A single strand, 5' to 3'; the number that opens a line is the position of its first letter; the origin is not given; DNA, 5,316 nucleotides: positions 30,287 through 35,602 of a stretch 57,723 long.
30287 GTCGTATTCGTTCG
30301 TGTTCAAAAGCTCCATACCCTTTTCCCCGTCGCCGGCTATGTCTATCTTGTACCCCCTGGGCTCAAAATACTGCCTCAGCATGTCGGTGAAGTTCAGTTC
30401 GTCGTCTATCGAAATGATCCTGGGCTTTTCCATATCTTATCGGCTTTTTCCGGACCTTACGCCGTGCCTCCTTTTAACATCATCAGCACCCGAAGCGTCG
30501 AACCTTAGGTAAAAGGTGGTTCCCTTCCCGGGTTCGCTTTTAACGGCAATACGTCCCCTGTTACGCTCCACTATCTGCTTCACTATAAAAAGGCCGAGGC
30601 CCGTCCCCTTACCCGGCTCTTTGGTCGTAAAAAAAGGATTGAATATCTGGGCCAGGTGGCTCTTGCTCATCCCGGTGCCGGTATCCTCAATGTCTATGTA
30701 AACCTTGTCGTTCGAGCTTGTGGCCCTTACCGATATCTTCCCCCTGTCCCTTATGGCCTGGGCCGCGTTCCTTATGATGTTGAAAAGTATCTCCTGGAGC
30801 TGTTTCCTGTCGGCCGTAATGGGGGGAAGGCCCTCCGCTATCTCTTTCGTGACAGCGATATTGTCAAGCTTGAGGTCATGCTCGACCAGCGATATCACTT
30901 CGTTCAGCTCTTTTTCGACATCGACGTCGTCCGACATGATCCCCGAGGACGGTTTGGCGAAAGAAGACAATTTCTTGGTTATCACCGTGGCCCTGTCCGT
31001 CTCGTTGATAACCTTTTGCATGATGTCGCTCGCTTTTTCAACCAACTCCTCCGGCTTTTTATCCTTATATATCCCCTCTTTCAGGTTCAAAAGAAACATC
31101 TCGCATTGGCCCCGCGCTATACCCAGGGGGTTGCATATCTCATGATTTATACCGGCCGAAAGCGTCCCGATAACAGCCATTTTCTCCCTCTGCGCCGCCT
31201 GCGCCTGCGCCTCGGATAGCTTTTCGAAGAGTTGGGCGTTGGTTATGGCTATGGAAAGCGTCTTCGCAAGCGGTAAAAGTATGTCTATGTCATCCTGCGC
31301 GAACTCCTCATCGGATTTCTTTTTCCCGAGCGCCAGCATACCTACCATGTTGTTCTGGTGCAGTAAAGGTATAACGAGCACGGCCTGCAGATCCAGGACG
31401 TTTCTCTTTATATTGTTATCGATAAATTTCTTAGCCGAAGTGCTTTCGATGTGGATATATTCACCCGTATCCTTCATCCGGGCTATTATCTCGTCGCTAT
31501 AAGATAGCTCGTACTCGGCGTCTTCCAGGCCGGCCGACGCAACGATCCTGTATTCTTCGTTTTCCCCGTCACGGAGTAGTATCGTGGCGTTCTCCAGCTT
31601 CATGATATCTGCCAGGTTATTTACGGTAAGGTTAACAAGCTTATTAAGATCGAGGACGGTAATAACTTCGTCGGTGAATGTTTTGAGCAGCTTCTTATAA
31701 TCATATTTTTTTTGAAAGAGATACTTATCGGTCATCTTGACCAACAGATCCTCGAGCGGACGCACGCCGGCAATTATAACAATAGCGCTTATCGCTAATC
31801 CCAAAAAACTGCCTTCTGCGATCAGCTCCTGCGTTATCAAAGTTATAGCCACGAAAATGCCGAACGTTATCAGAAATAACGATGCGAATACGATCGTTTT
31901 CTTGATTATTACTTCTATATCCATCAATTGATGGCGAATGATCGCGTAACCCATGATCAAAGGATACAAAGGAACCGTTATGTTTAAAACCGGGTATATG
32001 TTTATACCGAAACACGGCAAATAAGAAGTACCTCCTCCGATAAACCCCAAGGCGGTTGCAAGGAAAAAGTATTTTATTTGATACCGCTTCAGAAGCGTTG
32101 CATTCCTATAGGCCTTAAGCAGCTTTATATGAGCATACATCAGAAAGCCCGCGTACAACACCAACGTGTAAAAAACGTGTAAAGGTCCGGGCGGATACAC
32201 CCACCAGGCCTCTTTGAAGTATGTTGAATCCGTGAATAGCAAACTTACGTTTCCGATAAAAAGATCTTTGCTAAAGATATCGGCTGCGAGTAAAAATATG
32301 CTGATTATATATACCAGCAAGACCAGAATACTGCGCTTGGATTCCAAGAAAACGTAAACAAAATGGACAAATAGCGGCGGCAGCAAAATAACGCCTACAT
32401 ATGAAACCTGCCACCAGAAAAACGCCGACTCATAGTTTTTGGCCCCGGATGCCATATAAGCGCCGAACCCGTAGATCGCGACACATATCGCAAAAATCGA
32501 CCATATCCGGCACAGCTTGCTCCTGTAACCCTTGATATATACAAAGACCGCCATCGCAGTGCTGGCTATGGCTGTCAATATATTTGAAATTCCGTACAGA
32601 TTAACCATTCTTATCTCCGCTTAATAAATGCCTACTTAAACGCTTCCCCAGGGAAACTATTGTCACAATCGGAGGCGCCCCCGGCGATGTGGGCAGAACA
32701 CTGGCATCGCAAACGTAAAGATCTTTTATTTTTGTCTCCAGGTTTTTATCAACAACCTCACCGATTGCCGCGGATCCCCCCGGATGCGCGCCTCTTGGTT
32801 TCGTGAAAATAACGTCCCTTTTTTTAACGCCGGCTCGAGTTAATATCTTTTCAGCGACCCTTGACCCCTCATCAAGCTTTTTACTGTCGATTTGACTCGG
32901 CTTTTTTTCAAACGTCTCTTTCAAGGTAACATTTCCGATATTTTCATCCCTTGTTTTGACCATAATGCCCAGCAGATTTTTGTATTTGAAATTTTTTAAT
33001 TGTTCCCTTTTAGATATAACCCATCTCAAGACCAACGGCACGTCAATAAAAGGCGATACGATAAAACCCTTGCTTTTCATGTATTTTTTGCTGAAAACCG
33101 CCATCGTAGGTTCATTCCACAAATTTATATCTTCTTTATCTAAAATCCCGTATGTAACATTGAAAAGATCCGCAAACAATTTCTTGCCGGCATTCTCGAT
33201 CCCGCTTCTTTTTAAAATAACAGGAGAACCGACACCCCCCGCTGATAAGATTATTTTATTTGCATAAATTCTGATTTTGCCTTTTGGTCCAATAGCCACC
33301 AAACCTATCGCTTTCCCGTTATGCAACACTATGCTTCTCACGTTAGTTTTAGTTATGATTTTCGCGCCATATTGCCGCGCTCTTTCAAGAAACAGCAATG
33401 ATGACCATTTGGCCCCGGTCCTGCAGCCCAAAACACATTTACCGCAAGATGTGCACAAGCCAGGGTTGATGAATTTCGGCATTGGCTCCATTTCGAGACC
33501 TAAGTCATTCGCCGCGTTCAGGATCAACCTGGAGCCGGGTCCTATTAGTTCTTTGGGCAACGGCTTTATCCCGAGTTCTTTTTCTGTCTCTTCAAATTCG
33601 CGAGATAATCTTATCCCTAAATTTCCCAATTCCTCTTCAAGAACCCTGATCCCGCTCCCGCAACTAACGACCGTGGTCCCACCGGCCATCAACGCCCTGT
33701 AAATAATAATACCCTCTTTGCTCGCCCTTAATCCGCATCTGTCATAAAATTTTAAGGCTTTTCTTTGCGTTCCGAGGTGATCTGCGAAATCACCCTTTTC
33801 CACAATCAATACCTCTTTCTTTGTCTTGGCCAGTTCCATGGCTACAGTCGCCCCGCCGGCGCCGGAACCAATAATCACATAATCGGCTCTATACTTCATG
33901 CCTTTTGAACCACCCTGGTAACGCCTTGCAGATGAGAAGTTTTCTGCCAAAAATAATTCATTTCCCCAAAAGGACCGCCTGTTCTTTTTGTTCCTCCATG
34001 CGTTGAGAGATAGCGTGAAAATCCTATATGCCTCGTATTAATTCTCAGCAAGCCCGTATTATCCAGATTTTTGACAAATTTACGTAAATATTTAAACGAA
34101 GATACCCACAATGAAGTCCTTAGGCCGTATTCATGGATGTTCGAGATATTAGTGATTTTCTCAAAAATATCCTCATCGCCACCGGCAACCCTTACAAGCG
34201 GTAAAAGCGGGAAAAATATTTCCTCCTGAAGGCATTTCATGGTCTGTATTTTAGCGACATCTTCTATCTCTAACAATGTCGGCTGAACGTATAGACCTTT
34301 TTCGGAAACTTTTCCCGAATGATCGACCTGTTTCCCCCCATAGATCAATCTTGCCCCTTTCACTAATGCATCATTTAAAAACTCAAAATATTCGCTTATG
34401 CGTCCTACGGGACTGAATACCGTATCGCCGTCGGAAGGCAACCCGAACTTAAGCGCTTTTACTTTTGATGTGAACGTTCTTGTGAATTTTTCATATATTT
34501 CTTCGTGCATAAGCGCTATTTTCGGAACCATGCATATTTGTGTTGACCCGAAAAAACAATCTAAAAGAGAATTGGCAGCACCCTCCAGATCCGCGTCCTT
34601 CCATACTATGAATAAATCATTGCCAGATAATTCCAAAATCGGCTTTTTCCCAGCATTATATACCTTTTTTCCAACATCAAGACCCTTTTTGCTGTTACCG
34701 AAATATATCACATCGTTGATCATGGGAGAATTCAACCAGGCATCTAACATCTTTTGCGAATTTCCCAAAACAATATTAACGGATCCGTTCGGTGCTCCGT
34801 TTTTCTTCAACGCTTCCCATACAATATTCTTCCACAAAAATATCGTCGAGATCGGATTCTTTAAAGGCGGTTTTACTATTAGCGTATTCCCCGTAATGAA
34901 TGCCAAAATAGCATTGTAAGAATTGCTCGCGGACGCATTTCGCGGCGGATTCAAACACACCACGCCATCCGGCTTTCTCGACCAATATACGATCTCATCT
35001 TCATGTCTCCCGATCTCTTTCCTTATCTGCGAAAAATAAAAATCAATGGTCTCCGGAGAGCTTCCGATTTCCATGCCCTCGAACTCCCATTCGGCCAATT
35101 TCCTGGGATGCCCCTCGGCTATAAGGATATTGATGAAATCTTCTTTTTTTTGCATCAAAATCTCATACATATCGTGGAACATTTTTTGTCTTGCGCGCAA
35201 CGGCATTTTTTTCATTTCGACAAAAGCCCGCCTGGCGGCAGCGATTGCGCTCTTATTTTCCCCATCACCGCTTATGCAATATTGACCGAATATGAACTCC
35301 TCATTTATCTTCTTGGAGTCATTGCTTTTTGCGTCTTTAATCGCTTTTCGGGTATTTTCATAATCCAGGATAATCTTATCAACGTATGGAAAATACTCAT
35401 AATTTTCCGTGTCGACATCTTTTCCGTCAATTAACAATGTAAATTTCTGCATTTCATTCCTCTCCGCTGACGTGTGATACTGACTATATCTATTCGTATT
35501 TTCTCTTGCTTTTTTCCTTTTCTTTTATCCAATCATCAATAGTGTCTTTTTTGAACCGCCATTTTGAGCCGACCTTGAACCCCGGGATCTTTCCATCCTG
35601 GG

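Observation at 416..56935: Intergenic spacers are built from blocks of degenerate 7-nt repeats whose unit changes every few copies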

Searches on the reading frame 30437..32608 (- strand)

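Call 9: search_protein_families(library=pfam, proteins=[window:30437-32608:-])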
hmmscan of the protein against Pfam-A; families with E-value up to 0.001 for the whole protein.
window:30437-32608:- (723 aa): 8 families
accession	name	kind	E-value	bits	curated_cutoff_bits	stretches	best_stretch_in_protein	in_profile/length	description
PF02518.31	HATPase_c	-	3e-26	92.5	26.4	1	600-705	2-109/111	Histidine kinase-, DNA gyrase B-, and HSP90-like ATPase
PF16927.11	HisKA_7TM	-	1.6e-13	51.5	28.6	1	11-231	4-222/224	N-terminal 7TM region of histidine kinase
PF13492.12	GAF_3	-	7.8e-11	42.9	27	1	321-457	2-129/129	GAF domain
PF13185.12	GAF_2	-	1.6e-08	35.3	28.6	1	319-455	2-135/136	GAF domain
PF01590.32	GAF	-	2.3e-08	35.1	22.4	1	320-455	1-133/133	GAF domain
PF13581.12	HATPase_c_2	-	1.3e-05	25.7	27.4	1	604-683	36-112/127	Histidine kinase-like ATPase domain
PF14501.12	HATPase_c_5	-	3.1e-05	24.2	22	1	604-692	6-91/102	GHKL domain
PF00512.31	HisKA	-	0.00054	20.4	26.9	0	482-555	4-65/66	His Kinase A (phospho-acceptor) domain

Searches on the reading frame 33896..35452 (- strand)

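Call 9: search_protein_families(library=pfam, proteins=[window:33896-35452:-])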
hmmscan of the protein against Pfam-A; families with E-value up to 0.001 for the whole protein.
window:33896-35452:- (518 aa): 1 family
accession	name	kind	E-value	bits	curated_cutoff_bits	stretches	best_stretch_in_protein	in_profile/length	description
PF00171.27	Aldedh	-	3.1e-64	217.6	23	1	65-493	30-443/461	Aldehyde dehydrogenase family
